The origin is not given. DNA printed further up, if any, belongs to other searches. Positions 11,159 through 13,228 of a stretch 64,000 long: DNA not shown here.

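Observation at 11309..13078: WS/DGAT acyltransferase fused to an SCP2 sterol-carrier domain: candidate bacterial steryl-ester synthase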

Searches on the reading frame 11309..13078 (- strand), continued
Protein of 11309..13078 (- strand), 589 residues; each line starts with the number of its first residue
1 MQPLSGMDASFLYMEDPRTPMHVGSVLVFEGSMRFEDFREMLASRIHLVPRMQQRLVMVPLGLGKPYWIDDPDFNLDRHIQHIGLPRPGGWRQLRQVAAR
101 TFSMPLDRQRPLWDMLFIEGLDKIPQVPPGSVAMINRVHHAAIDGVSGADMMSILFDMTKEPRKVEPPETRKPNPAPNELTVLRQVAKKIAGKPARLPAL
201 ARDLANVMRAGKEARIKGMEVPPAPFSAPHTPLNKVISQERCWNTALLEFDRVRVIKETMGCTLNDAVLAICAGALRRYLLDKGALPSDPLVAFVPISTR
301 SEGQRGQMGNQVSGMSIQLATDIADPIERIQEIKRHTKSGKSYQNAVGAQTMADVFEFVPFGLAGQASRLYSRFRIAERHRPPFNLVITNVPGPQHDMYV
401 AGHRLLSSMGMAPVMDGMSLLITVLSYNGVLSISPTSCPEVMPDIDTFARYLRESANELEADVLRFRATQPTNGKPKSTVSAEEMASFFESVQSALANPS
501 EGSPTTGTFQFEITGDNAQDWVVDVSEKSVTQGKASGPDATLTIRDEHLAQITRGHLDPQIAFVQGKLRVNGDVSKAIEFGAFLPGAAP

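Call 22: find_encoding_contigs(protein=P0021, flank=10000, max_places=2)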
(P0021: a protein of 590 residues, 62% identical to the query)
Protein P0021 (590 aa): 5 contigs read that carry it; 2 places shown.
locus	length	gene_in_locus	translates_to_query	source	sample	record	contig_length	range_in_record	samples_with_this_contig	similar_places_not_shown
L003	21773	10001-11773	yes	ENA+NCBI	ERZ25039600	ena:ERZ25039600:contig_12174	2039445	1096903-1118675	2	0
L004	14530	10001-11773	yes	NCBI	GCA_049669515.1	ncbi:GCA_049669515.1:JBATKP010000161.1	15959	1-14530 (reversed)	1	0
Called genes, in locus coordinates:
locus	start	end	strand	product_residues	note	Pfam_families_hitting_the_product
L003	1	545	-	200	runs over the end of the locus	PF05724:TPMT, PF13847:Methyltransf_31 (weak), PF08241:Methyltransf_11, PF08242:Methyltransf_12, PF13649:Methyltransf_25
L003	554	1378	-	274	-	PF00459:Inositol_P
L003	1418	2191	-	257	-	PF02358:Trehalose_PPase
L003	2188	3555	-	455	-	PF00982:Glyco_transf_20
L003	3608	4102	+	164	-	-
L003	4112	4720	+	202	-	PF08534:Redoxin, PF00578:AhpC-TSA, PF13098:Thioredoxin_2 (weak), PF13905:Thioredoxin_8 (weak)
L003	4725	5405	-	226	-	PF01061:ABC2_membrane (weak), PF03379:CcmB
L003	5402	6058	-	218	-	PF02463:SMC_N (faint), PF00005:ABC_tran, PF13304:AAA_21 (weak)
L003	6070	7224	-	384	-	PF04055:Radical_SAM, PF06969:HemN_C (weak)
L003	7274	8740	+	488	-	PF02445:NadA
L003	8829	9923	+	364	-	PF00226:DnaJ, PF01556:DnaJ_C, PF00684:DnaJ_CXXCXGXG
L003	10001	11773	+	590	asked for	PF03007:WS_DGAT_cat, PF06974:WS_DGAT_C, PF02036:SCP2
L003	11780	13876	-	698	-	PF16918:PknG_TPR (faint), PF07719:TPR_2 (faint), PF13174:TPR_6 (faint), PF13432:TPR_16 (weak), PF01464:SLT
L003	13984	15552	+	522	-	PF12704:MacB_PCD, PF02687:FtsX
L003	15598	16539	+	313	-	PF10503:Esterase_PHB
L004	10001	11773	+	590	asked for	PF03007:WS_DGAT_cat, PF06974:WS_DGAT_C, PF02036:SCP2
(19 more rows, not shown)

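Call 27: find_related_loci(query=A1, collection=genome_contigs, flank=10000)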
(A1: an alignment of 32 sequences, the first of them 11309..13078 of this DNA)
Query A1 (589 aa) in genome_contigs; peptide patterns used: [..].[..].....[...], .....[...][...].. (x = any residue, [..] = any of these).
205 stretches matched a pattern; 195 encode a relative of the query (tblastn E <= 1e-3); the best 80 are kept; 80 distinct loci.
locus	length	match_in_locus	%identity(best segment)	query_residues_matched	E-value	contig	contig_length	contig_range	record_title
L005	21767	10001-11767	97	1-589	0e+0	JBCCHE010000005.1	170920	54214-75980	MAG: Myxococcota bacterium isolate P01_B01_bin.6 k141_2178180_length_170920_cov_56.2420, whole genome shotgun sequence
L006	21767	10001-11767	90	1-587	0e+0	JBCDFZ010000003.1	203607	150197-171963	MAG: Myxococcota bacterium isolate P01_H01_bin.120 k141_1899786_length_203607_cov_29.6983, whole genome shotgun sequence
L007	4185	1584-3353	89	1-588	0e+0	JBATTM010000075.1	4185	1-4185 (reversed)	MAG: Polyangiales bacterium isolate MFD12163_ilm_asm_bin16 k127_93796, whole genome shotgun sequence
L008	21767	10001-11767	82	1-588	0e+0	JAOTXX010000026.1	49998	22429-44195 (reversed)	MAG: Myxococcales bacterium isolate 21_Jan_SF_Bin28 21_Jan_SF_Bin28_scaffold_301_c1, whole genome shotgun sequence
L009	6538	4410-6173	79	1-588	0e+0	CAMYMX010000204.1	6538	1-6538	MAG: uncultured Polyangiaceae bacterium isolate FCS_M_Myxococcota_13.1 genome assembly, contig: NODE_15884_length_6538_c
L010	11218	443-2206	79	1-588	0e+0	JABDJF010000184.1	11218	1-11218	MAG: Myxococcales bacterium isolate SS_bin_16 k127_2824887, whole genome shotgun sequence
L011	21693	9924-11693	90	1-588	0e+0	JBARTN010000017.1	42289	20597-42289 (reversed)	MAG: Polyangiales bacterium isolate MFD12925_ilm_asm_bin34 k127_79102, whole genome shotgun sequence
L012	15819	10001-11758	62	1-585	0e+0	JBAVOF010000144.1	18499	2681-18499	MAG: Polyangiales bacterium isolate MFD02366_ilm_asm_bin8 k127_8140, whole genome shotgun sequence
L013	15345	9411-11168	63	1-585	0e+0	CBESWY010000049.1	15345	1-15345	MAG TPA_asm: uncultured Myxococcales bacterium isolate SRR7614711_binner13_Refined_24 genome assembly, contig: ERZ250838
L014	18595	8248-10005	61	1-585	0e+0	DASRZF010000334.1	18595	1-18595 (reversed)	MAG TPA_asm: Polyangiales bacterium isolate SMAG_U14152 k141_4727053, whole genome shotgun sequence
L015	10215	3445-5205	62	1-589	0e+0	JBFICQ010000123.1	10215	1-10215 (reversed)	MAG: Polyangiales bacterium isolate Mix_sand11.2021.09.D.13 k141_612828_length_10215_cov_14.4313, whole genome shotgun s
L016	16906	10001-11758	62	1-585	0e+0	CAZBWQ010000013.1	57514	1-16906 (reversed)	MAG TPA_asm: uncultured Sandaracinaceae bacterium isolate binchicken_co176_246 genome assembly, contig: NODE_138_length_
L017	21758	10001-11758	63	1-585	0e+0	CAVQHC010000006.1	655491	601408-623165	MAG: uncultured delta proteobacterium isolate MFD09964.bin.1.233 genome assembly, contig: contig_18954, whole genome sho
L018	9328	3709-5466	62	1-585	0e+0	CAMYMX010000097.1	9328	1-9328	MAG: uncultured Polyangiaceae bacterium isolate FCS_M_Myxococcota_13.1 genome assembly, contig: NODE_8487_length_9328_co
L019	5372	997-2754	62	1-585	0e+0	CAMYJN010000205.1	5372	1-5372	MAG: uncultured Polyangiaceae bacterium isolate FCS_Myxococcota_05 genome assembly, contig: NODE_5865_length_5372_cov_3.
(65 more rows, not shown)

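Call 28: search_protein_representatives(protein=window:11309-13078:-)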
Query: 589 residues. Proteins with E-value up to 0.001 (for the whole library): 19069; up to 1e-10: 11243; up to 1e-30: 3396. The best 150 are listed.
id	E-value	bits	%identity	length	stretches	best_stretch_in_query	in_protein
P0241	1.4e-194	664.2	50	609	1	2-584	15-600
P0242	2.1e-139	482.0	46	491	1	3-469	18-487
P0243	6.5e-132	457.3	48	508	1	2-464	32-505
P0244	2.9e-131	455.2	51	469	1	136-584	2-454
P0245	6.9e-131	453.9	47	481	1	1-462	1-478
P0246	3.9e-124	431.6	45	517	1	1-465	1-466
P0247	1.1e-122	426.9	44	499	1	1-463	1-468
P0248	1.9e-121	422.7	44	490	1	3-464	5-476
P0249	2.7e-121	422.2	44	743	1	1-465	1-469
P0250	1.7e-117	409.7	42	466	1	1-460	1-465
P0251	5.5e-117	408.0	40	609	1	1-491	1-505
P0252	8.1e-117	407.4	43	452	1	28-461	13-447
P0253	2.0e-113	396.2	63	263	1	1-263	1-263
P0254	3.6e-113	395.4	44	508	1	1-480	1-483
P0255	5.5e-113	394.8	43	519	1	3-461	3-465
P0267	5.2e-100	352.0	41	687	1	14-481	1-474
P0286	2.1e-93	330.2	40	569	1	2-465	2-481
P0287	2.3e-93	330.0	39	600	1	2-462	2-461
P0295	7.3e-92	325.1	37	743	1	1-499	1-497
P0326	1.2e-86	307.8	41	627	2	201-477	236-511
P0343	5.4e-85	302.4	37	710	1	1-484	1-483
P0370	2.0e-83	297.2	38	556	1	1-470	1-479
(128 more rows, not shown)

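Call 29: search_protein_families(library=pfam, proteins=[P0241, P0249, P0251, P0267, P0286, P0287, P0295, P0343, P0326, P0370], max_evalue=0.001)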
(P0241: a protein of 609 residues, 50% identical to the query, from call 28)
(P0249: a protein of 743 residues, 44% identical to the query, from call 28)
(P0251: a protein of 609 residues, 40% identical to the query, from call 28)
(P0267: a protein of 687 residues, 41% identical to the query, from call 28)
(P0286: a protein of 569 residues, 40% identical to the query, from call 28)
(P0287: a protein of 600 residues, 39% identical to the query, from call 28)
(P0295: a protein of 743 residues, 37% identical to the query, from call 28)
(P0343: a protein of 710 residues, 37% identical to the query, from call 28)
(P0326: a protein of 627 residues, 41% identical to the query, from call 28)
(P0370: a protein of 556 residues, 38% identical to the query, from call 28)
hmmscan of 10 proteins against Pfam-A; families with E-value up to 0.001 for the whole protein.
P0241 (609 aa): 4 families
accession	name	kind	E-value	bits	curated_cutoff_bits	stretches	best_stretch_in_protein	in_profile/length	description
PF03007.21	WS_DGAT_cat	-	6.5e-62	210.1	23.6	1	18-283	2-263/263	Wax ester synthase/diacylglycerol acyltransferase catalytic domain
PF06974.18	WS_DGAT_C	-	2.9e-28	99.2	20.7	1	324-474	2-144/145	WS/DGAT C-terminal domain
PF02036.22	SCP2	-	1.3e-16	61.2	21.3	1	503-600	2-100/101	SCP-2 sterol transfer family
PF14864.11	Alkyl_sulf_C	-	0.00033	21.3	27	0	547-603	59-116/125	Alkyl sulfatase C-terminal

P0249 (743 aa): 3 families
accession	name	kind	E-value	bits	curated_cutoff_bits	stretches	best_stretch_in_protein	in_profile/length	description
PF03007.21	WS_DGAT_cat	-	1.8e-59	202.1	23.6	1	4-276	1-263/263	Wax ester synthase/diacylglycerol acyltransferase catalytic domain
PF06974.18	WS_DGAT_C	-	6e-30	104.6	20.7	1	316-464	1-144/145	WS/DGAT C-terminal domain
PF07411.17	DUF1508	-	3.2e-23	81.8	22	2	628-672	2-47/48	Domain of unknown function (DUF1508)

P0251 (609 aa): 2 families
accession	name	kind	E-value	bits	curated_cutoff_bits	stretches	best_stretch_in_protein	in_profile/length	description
PF03007.21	WS_DGAT_cat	-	3.4e-67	227.4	23.6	1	4-275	1-263/263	Wax ester synthase/diacylglycerol acyltransferase catalytic domain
PF06974.18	WS_DGAT_C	-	3.9e-30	105.2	20.7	1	316-467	2-145/145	WS/DGAT C-terminal domain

P0267 (687 aa): 2 families
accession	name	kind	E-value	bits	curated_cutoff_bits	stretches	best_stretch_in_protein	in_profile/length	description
PF03007.21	WS_DGAT_cat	-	2.1e-74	251.1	23.6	1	1-257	11-263/263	Wax ester synthase/diacylglycerol acyltransferase catalytic domain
PF06974.18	WS_DGAT_C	-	2.4e-34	118.9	20.7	1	297-448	1-144/145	WS/DGAT C-terminal domain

P0286 (569 aa): 2 families
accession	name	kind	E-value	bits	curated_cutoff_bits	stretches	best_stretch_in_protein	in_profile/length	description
PF03007.21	WS_DGAT_cat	-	1.3e-70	238.6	23.6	1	4-285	1-263/263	Wax ester synthase/diacylglycerol acyltransferase catalytic domain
PF06974.18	WS_DGAT_C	-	4.2e-28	98.7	20.7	1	328-475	5-144/145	WS/DGAT C-terminal domain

P0287 (600 aa): 2 families
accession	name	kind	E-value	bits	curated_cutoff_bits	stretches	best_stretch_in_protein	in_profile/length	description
PF03007.21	WS_DGAT_cat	-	1.2e-77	261.8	23.6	1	4-268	1-263/263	Wax ester synthase/diacylglycerol acyltransferase catalytic domain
PF06974.18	WS_DGAT_C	-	1.2e-29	103.6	20.7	1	309-458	2-144/145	WS/DGAT C-terminal domain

P0295 (743 aa): 3 families
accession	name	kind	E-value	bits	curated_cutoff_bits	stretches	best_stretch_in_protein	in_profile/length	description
PF03007.21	WS_DGAT_cat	-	3.4e-50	171.7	23.6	1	4-276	1-263/263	Wax ester synthase/diacylglycerol acyltransferase catalytic domain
PF06974.18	WS_DGAT_C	-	5.3e-24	85.4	20.7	1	319-467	4-144/145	WS/DGAT C-terminal domain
PF00756.26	Esterase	-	1.9e-06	28.3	22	1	559-640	80-158/251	Putative esterase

P0343 (710 aa): 5 families
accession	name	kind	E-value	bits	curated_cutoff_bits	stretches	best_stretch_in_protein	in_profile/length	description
PF03007.21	WS_DGAT_cat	-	9.9e-76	255.4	23.6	1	4-266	1-263/263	Wax ester synthase/diacylglycerol acyltransferase catalytic domain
PF06974.18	WS_DGAT_C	-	4e-33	114.9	20.7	1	307-455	3-143/145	WS/DGAT C-terminal domain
PF00668.25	Condensation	-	0.00027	20.2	30.6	0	228-315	217-295/456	Condensation domain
PF02095.21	Extensin_1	-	0.00033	20.9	105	1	540-615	31-104/171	Extensin-like protein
PF07382.16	HC2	-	0.00035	21.2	40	1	472-628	10-174/194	Histone H1-like nucleoprotein HC2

P0326 (627 aa): 2 families
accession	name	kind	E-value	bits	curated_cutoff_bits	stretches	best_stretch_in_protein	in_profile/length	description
PF03007.21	WS_DGAT_cat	-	1.2e-74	251.9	23.6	1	4-302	1-263/263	Wax ester synthase/diacylglycerol acyltransferase catalytic domain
PF06974.18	WS_DGAT_C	-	1.2e-28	100.5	20.7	1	345-494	3-144/145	WS/DGAT C-terminal domain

P0370 (556 aa): 2 families
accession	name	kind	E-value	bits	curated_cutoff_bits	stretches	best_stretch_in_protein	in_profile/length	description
PF03007.21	WS_DGAT_cat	-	1.4e-72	245.1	23.6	1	4-274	1-263/263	Wax ester synthase/diacylglycerol acyltransferase catalytic domain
PF06974.18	WS_DGAT_C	-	7.9e-37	127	20.7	1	319-469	3-145/145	WS/DGAT C-terminal domain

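Call 30: predict_structure(alignment_id=A1)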
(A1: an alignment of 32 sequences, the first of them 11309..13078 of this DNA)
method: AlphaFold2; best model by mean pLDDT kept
length: 589 residues; sequences in the alignment: 32
mean_pLDDT: 57.8   pTM: 0.40
mean pLDDT of the five models: 57.8, 50.1, 48.6, 48.0, 45.7
residues with pLDDT >= 90: 9; 70-90: 192; 50-70: 139; < 50: 249
segments of 3 or more residues with pLDDT < 50: 3-21, 50-71, 108-110, 140-150, 158-187, 206-208, 213-215, 217-247, 306-312, 340-419, 424-441, 472-477, 586-589
pLDDT, mean of each block of 10 residues (from residue 1): 40 36 62 70 60 33 36 60 74 76 57 74 76 71 42 50 32 35 47 52 50 45 34 35 44 75 77 80 70 60 49 62 87 73 42 32 30 36 43 32 32 43 44 42 57 78 80 49 76 77 76 85 88 87 85 71 69 79 54
secondary structure, 60 per line:
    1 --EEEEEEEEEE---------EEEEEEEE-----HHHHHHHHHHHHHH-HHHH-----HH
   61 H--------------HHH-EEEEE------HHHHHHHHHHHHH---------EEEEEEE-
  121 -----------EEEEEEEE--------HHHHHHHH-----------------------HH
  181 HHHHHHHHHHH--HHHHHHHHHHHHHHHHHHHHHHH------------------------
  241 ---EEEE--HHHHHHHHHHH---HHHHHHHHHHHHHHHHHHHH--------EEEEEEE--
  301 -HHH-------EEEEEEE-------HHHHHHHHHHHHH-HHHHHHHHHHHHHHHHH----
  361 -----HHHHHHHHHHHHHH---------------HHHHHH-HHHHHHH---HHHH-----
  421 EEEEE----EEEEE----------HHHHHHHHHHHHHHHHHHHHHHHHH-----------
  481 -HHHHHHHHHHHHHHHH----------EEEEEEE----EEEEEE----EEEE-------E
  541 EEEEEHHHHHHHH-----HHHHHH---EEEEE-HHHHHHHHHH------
elements in order: E3-12 E22-29 H35-48 H50-53 E80-84 H91-103 E113-119 E132-139 H148-155 H179-191 H194-216 E244-247 H250-260 H264-283 E292-298 E312-318 H326-338 H340-356 H366-379 H395-400 H402-408 H412-415 E421-425 E430-434 H445-469 H482-497 E508-514 E519-524 E529-532 E540-545 H546-553 H559-564 E568-572 H574-583
